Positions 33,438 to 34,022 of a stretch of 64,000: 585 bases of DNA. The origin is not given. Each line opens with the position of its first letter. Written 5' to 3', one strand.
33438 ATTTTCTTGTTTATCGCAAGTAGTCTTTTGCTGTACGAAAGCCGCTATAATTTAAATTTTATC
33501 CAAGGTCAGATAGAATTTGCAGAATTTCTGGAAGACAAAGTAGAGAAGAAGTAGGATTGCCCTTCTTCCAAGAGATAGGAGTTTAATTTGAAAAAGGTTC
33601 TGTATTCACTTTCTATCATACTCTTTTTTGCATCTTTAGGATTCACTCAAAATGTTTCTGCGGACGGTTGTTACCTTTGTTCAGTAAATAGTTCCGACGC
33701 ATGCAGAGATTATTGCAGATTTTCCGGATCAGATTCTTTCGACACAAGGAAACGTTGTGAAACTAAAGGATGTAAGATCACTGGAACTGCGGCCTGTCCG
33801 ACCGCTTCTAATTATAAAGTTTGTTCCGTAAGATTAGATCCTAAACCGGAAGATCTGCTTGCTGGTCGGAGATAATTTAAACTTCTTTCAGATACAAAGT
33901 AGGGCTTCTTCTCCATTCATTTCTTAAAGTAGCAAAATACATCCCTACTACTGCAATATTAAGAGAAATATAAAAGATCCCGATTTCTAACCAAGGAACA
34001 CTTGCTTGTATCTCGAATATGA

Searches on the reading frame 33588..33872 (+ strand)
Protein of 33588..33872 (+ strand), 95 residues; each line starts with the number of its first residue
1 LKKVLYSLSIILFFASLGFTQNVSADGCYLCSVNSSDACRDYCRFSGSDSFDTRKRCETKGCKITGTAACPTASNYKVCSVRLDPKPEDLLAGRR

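Call 3: search_protein_families(library=pfam, proteins=[window:33588-33872:+], max_evalue=0.1)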
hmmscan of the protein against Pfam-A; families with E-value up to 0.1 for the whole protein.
window:33588-33872:+ (95 aa): 0 families

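Call 4: search_protein_families(library=ncbifam, proteins=[window:33588-33872:+], max_evalue=0.1)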
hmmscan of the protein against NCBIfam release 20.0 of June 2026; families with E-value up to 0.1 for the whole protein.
window:33588-33872:+ (95 aa): 0 families

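Call 5: find_homologous_proteins(query=window:33588-33872:+, max_evalue=0.01)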
Query window:33588-33872:+ (95 aa): 11 proteins with E <= 0.01 among 11 candidates.
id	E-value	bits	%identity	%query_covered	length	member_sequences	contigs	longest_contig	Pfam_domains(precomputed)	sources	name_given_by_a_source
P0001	9.6e-50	185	88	99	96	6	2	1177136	-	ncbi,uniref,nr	ncbi:hypothetical protein [Leptospira haakeii]|uniref:Cys-rich protein n=1 Tax=Leptospira haakeii Ta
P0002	4.5e-48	179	86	97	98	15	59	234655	-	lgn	-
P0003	1.5e-46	174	86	99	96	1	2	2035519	-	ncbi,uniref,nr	ncbi:hypothetical protein EHQ52_09080 [Leptospira koniambonensis]|uniref:Cys-rich protein n=1 Tax=Le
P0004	9.8e-33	130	67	97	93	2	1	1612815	-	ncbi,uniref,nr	ncbi:hypothetical protein EHO59_04790 [Leptospira semungkisensis]|uniref:Cys-rich protein n=1 Tax=Le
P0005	1.5e-32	130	64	97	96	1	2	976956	-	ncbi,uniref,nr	ncbi:hypothetical protein EHQ53_08130 [Leptospira langatensis]|uniref:Uncharacterized protein n=1 Ta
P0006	7.3e-31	124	67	89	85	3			-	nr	nr:hypothetical protein [Leptospira wolffii]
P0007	2.0e-29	119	62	91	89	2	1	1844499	-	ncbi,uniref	ncbi:hypothetical protein [Leptospira fainei]|uniref:hypothetical protein n=1 Tax=Leptospira fainei 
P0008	4.5e-27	112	68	80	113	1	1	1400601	-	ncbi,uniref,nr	ncbi:hypothetical protein [Leptospira fletcheri]|uniref:hypothetical protein n=1 Tax=Leptospira flet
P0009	1.3e-26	111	66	80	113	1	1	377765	-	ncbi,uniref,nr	ncbi:hypothetical protein [Leptospira fluminis]|uniref:hypothetical protein n=1 Tax=Leptospira flumi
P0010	1.5e-26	110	58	92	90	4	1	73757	-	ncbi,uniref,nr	ncbi:hypothetical protein BES34_016270 [Leptospira inadai serovar Lyme]|uniref:Lipoprotein n=1 Tax=L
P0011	4.9e-24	102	55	91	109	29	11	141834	-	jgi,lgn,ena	jgi:hypothetical protein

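Call 14: predict_structure(alignment_id=A1)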
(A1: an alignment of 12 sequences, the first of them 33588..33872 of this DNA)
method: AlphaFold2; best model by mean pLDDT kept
length: 95 residues; sequences in the alignment: 12
mean_pLDDT: 49.5   pTM: 0.26
mean pLDDT of the five models: 49.5, 46.7, 46.4, 45.6, 43.1
residues with pLDDT >= 90: 0; 70-90: 11; 50-70: 26; < 50: 58
segments of 3 or more residues with pLDDT < 50: 20-48, 61-86, 93-95
pLDDT, mean of each block of 10 residues (from residue 1): 73 66 37 39 47 54 42 39 48 48
secondary structure, 60 per line:
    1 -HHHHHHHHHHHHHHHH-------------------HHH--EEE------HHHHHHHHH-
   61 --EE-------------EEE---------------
elements in order: H2-17 E42-44 H51-59 E78-80

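Call 18: search_protein_representatives(alignment_id=A1)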
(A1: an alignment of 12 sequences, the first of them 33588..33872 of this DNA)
Query: 12 sequences, 96 profile positions. Proteins with E-value up to 0.001 (for the whole library): 106; up to 1e-10: 56; up to 1e-30: 2. The best 106 are listed.
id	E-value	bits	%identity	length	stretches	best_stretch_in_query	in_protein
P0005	1.9e-44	165.5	-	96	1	1-94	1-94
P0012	1.6e-33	130.5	-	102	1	6-93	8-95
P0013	7.8e-27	109.1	-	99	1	6-85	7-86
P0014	7.4e-26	105.9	-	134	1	11-87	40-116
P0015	1.7e-25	104.8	-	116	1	10-83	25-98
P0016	7.0e-25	102.8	-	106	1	5-88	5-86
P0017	8.8e-25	102.5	-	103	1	9-89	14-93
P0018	2.6e-24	101.0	-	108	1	5-82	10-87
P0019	4.2e-24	100.3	-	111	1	7-81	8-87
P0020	5.9e-23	96.7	-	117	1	1-83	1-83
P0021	8.8e-23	96.1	-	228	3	11-87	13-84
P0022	4.1e-22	93.9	-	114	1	9-84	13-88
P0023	1.4e-21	92.3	-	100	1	1-83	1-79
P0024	1.9e-20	88.6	-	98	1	3-84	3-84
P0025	7.3e-20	86.7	-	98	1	13-84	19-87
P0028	1.4e-19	85.9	-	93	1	1-84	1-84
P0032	3.2e-19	84.7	-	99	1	8-88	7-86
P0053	1.4e-13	66.6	-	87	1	9-81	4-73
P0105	2.1e-05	40.4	-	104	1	9-84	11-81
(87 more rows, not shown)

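Call 20: list_cluster_members(proteins=[P0012, P0013, P0014, P0016, P0019, P0021, P0023, P0028, P0032, P0053])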
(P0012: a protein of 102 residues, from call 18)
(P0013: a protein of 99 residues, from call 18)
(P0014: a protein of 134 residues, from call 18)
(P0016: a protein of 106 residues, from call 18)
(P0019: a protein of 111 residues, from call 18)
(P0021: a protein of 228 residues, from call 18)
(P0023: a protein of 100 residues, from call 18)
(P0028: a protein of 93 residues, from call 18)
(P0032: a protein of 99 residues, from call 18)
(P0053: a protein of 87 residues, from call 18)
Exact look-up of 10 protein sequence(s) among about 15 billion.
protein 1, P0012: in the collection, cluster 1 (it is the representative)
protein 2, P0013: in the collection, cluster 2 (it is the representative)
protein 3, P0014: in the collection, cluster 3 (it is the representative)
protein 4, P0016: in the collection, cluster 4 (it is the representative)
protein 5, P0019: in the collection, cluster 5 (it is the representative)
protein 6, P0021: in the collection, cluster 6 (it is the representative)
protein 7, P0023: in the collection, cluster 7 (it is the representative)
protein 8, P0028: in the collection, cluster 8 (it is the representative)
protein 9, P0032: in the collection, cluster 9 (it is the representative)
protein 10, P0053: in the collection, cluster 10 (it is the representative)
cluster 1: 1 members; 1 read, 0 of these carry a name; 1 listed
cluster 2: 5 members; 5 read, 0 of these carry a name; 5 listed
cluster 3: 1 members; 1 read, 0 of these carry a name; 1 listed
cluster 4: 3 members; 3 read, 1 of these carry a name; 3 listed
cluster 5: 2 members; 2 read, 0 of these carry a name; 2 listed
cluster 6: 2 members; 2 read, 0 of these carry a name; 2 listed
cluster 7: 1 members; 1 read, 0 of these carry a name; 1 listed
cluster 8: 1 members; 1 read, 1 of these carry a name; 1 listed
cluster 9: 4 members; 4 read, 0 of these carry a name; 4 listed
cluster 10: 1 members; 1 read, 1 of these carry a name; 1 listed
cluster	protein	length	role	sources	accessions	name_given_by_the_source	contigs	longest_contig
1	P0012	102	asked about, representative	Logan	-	-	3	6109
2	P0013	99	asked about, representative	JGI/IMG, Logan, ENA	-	-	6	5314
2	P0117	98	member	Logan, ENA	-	-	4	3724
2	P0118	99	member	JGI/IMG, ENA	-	-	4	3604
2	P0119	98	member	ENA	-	-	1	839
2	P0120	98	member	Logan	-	-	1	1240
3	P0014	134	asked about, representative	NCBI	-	-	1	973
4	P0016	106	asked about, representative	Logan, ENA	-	-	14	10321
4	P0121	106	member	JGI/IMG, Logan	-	hypothetical protein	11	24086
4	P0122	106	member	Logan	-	-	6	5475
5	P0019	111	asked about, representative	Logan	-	-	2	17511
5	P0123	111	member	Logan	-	-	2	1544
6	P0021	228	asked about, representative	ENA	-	-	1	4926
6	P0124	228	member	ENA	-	-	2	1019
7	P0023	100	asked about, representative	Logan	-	-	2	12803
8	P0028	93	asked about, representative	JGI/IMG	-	hypothetical protein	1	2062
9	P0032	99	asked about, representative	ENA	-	-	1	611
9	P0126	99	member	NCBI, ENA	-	-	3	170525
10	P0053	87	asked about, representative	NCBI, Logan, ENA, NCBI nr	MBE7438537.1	MAG: hypothetical protein HS115_08800 [Spirochaetales bacterium] | hypothetical protein [Spirochaetales bacterium]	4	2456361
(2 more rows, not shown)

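Call 22: find_encoding_contigs(protein=P0126, flank=8000, max_places=3)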
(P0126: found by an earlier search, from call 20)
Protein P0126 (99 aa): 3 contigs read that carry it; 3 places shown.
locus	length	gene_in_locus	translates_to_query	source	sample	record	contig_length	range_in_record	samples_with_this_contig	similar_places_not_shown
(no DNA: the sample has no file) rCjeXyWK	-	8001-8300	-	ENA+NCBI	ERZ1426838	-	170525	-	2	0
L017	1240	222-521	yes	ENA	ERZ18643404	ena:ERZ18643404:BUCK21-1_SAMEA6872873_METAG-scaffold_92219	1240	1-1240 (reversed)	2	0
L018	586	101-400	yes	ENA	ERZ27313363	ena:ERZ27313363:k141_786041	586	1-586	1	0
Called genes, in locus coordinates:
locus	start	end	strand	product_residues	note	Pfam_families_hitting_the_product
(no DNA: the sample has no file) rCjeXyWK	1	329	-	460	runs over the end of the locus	PF12801:Fer4_5, PF13187:Fer4_9 (faint), PF13534:Fer4_17 (faint), PF12838:Fer4_7 (weak), PF13746:Fer4_18, PF11614:FixG_C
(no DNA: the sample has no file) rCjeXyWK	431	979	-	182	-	PF14715:FixP_N, PF00034:Cytochrom_C, PF13442:Cytochrome_CBB3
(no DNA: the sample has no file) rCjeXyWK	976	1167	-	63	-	-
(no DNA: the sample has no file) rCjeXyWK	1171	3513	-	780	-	PF00115:COX1, PF02433:FixO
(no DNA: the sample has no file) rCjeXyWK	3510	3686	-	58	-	PF03597:FixS (weak)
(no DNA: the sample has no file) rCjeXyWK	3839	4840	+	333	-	PF13406:SLT_2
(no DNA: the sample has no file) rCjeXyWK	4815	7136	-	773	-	PF00122:E1-E2_ATPase, PF00702:Hydrolase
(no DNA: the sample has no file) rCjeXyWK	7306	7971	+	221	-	PF13386:DsbD_2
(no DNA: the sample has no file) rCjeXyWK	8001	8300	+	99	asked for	-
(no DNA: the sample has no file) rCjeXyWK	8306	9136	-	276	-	-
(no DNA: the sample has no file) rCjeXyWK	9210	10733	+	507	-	PF00924:MS_channel_2nd, PF00027:cNMP_binding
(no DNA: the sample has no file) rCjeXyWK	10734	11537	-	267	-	-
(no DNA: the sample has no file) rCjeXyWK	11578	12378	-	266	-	PF00912:Transgly (weak)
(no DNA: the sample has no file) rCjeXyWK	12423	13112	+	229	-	PF00175:NAD_binding_1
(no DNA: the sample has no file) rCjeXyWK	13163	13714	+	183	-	PF02870:Methyltransf_1N, PF01035:DNA_binding_1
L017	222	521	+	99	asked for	-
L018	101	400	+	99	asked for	-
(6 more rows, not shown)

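Call 23: find_encoding_contigs(protein=P0053, flank=8000, max_places=2)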
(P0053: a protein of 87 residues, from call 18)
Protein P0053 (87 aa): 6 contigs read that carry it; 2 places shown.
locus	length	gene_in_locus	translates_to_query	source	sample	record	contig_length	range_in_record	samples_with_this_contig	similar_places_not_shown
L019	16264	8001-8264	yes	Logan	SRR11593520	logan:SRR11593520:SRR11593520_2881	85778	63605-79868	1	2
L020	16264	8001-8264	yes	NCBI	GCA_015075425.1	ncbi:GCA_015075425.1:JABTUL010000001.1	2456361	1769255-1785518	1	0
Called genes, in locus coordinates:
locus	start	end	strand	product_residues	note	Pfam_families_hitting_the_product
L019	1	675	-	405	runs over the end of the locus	PF02670:DXP_reductoisom, PF08436:DXP_redisom_C, PF13288:DXPR_C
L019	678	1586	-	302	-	PF01148:CTP_transf_1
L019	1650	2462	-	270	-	PF01255:Prenyltransf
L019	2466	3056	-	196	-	PF01765:RRF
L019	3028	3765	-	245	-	PF00696:AA_kinase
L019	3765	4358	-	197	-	PF00889:EF_TS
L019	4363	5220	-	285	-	PF00318:Ribosomal_S2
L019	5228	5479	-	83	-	-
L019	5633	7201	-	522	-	PF13192:Thioredoxin_3, PF01946:Thi4 (faint), PF00890:FAD_binding_2 (faint), PF01134:GIDA (faint), PF07992:Pyr_redox_2, PF12831:FAD_oxidored (weak), PF13738:Pyr_redox_3, PF00070:Pyr_redox, +3 more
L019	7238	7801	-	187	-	PF00578:AhpC-TSA, PF08534:Redoxin, PF10417:1-cysPrx_C (weak)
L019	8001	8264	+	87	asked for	-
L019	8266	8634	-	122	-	PF01850:PIN (weak)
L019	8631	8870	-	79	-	-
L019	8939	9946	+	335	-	PF00561:Abhydrolase_1, PF12146:Hydrolase_4, PF12697:Abhydrolase_6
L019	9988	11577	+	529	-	PF00389:2-Hacid_dh, PF02826:2-Hacid_dh_C, PF19304:PGDH_inter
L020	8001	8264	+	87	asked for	-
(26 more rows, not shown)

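Call 24: find_encoding_contigs(protein=P0121, flank=7000, max_places=2)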
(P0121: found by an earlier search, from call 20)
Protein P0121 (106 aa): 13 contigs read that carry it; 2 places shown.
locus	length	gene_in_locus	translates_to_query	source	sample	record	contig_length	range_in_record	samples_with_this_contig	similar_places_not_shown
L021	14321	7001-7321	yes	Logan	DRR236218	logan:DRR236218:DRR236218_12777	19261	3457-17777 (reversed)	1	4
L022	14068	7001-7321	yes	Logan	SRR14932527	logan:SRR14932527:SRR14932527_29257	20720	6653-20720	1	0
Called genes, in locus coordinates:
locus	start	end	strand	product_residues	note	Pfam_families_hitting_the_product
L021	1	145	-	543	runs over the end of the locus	?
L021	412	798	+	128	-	-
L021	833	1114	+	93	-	PF03319:EutN_CcmL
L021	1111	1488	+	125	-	PF03319:EutN_CcmL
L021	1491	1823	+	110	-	PF03319:EutN_CcmL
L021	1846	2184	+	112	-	PF03319:EutN_CcmL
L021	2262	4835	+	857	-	PF17162:DUF5118, PF17148:DUF5117, PF16313:DUF4953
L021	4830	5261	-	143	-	-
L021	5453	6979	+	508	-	-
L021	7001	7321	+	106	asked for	-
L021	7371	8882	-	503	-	-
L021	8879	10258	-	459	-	PF25917:BSH_RND (faint), PF25919:BSH_CusB (faint)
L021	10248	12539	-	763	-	PF00005:ABC_tran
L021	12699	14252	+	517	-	PF00890:FAD_binding_2 (faint), PF00732:GMC_oxred_N, PF05199:GMC_oxred_C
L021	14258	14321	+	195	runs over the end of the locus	PF02698:DUF218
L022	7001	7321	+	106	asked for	-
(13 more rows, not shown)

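Call 25: find_encoding_contigs(protein=P0019, flank=7000, max_places=2)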
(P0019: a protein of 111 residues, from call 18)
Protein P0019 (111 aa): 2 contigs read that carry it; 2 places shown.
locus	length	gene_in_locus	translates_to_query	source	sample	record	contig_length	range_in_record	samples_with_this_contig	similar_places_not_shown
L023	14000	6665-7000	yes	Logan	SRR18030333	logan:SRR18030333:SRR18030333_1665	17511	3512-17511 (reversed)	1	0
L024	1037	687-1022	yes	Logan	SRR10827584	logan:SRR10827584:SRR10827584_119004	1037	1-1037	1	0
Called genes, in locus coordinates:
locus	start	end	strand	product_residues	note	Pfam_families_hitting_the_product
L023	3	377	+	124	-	?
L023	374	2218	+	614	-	PF13490:zf-HC2 (weak)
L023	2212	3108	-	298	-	-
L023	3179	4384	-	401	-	PF02540:NAD_synthase (faint), PF03054:tRNA_Me_trans, PF06508:QueC (weak), PF20259:tRNA_Me_trans_M, PF20258:tRNA_Me_trans_C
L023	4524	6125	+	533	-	-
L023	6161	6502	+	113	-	PF00581:Rhodanese (weak)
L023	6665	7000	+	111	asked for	-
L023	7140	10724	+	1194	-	-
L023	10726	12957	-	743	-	PF13191:AAA_16 (faint), PF22977:WHD, PF05496:RuvB_N (faint), PF07728:AAA_5 (faint), PF13238:AAA_18 (faint), PF13401:AAA_22 (faint), PF00004:AAA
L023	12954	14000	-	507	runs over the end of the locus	PF00171:Aldedh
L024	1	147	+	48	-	?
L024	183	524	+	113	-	PF00581:Rhodanese (weak)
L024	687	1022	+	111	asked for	-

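Call 26: find_encoding_contigs(protein=P0023, flank=7000, max_places=2)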
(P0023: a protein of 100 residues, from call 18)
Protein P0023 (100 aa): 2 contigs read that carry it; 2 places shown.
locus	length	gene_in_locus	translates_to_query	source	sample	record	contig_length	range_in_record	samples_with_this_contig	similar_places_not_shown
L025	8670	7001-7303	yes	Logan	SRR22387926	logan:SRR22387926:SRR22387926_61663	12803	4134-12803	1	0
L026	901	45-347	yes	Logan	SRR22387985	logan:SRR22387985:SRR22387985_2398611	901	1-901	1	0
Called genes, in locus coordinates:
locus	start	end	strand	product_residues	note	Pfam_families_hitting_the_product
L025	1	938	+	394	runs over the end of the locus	PF03453:MoeA_N, PF00994:MoCF_biosynth, PF03454:MoeA_C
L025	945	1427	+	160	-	PF03473:MOSC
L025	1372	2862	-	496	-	PF13205:Big_5 (weak)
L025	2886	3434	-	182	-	-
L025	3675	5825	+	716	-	PF14522:Cytochrome_C7 (faint), PF14537:Cytochrom_c3_2 (faint)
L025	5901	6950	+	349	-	-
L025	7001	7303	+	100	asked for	-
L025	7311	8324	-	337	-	PF01116:F_bP_aldolase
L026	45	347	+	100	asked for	-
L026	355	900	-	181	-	?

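Call 29: search_protein_families(library=pfam, alignment_id=A2, max_evalue=1)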
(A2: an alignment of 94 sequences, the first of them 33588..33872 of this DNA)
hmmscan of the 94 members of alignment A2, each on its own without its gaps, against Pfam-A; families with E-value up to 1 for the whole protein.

A. member 1, window:33588-33872:+ (95 aa): 0 families

B. families by the number of members that match (of 94 scanned): 23 families
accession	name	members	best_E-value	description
PF16114.10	Citrate_bind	2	0.084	ATP citrate lyase citrate-binding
PF10690.14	Myticin-prepro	2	0.11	Myticin pre-proprotein from the mussel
PF03032.20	FSAP_sig_propep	1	0.0017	Frog skin active peptide family signal and propeptide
PF18912.6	DZR_2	1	0.02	Double zinc ribbon domain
PF04689.18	S1FA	1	0.022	DNA binding protein S1FA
PF19151.5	Sublancin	1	0.026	Sublancin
PF24001.1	DUF7317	1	0.031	Family of unknown function (DUF7317)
PF10873.13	CYYR1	1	0.051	Cysteine and tyrosine-rich protein 1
PF13786.12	DUF4179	1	0.053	Domain of unknown function (DUF4179)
PF14577.11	SEO_C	1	0.088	Sieve element occlusion C-terminus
PF13586.12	DDE_Tnp_1_2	1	0.11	Transposase DDE domain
PF24394.1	TMEM62_C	1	0.11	TMEM62 C-terminal domain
PF22443.2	FbpC-like_RD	1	0.12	FbpC-like, regulatory domain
PF03597.20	FixS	1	0.12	Cytochrome oxidase maturation protein cbb3-type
PF06749.17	DUF1218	1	0.12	Protein of unknown function (DUF1218)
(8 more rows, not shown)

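Call 30: search_solved_structures(query=A2, max_evalue=10, show_alignments=2)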
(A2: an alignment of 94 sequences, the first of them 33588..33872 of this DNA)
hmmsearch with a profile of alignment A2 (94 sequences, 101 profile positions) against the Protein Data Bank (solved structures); distinct sequences matched with E-value up to 10: 5.
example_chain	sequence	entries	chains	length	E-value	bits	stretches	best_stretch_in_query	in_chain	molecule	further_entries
8el2_H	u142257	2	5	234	0.18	14.9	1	9-64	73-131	Fab ICO-hu23 Heavy Chain | ICO-hu23 antibody Fab heavy chain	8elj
9i3w_H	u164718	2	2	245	0.79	12.9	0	15-47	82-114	heavy chain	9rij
9i43_H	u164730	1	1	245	1.1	12.4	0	20-47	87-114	heavy chain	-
1orl_A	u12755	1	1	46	1.8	11.7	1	30-71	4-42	Viscotoxin C1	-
3c8p_A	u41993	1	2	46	2.5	11.2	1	30-72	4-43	Viscotoxin A1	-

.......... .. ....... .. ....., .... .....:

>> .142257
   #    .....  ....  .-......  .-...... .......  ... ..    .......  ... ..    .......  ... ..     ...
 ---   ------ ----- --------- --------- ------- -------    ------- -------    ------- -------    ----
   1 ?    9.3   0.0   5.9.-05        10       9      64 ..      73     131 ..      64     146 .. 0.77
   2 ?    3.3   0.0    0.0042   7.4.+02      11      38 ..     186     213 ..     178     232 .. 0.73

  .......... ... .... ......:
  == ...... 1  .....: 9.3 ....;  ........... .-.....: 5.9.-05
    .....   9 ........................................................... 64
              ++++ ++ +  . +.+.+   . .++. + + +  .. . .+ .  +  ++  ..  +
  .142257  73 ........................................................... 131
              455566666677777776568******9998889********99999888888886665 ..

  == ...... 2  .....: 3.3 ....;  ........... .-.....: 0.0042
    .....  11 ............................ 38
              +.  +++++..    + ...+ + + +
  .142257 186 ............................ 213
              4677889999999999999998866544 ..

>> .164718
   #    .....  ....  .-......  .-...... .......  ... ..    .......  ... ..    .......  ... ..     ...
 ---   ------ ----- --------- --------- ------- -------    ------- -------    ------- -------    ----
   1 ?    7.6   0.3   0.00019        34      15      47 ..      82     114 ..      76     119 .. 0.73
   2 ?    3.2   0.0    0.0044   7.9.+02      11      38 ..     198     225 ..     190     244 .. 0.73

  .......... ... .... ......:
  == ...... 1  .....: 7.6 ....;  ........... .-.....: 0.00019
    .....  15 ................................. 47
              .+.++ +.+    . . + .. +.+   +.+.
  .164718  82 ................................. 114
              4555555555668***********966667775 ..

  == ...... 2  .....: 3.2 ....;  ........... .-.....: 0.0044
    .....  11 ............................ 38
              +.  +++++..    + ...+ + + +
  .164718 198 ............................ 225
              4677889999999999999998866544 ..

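Call 35: search_protein_families(library=pfam, proteins=[L021:10248-12539:-, L021:8879-10258:-, L021:7371-8882:-, L021:5453-6979:+, L023:7140-10724:+, L023:4524-6125:+, L025:5901-6950:+, L023:6161-6502:+], max_evalue=0.01)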
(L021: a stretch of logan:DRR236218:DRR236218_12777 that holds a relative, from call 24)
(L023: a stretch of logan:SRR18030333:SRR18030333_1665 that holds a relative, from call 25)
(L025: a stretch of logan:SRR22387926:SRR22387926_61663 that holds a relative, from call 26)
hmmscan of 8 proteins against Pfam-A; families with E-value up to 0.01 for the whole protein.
L021:10248-12539:- (763 aa): 1 family
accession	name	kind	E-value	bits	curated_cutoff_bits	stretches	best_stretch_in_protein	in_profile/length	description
PF00005.33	ABC_tran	-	7.7e-14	52.9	25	1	549-688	3-133/137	ABC transporter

L021:8879-10258:- (459 aa): 4 families
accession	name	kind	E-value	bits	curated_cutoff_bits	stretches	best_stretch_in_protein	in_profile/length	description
PF13437.12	HlyD_3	-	2.2e-12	48.1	22.2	2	291-352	2-62/106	HlyD family secretion protein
PF13533.13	Biotin_lipoyl_2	-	1.1e-09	38.3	29.8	1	81-110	2-31/32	Biotin-lipoyl like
PF16576.10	HlyD_D23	-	9.5e-07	28.7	30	0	232-361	58-179/214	Barrel-sandwich domain of CusB or HlyD membrane-fusion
PF00364.28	Biotin_lipoyl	-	0.00026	21.2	22.1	1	82-110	45-73/73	Biotin-requiring enzyme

L021:7371-8882:- (503 aa): 1 family
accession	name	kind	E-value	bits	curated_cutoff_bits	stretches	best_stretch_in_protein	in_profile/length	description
PF02321.23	OEP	-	8.4e-19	68.5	22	2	50-269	1-185/187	Outer membrane efflux protein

L021:5453-6979:+ (508 aa): 0 families

L023:7140-10724:+ (1194 aa): 2 families
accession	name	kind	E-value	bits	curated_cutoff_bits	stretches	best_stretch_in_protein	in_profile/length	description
PF00072.30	Response_reg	-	3e-06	27.8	30.2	1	17-127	2-110/111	Response regulator receiver domain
PF23404.1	FAZ1_C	-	0.00033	21.1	27.6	1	462-488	5-31/35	FAZ1, C-terminal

L023:4524-6125:+ (533 aa): 0 families

L025:5901-6950:+ (349 aa): 0 families

L023:6161-6502:+ (113 aa): 1 family
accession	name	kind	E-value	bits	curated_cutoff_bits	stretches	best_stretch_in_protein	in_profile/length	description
PF00581.25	Rhodanese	-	7e-07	30.1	22.2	1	55-111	9-70/102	Rhodanese-like domain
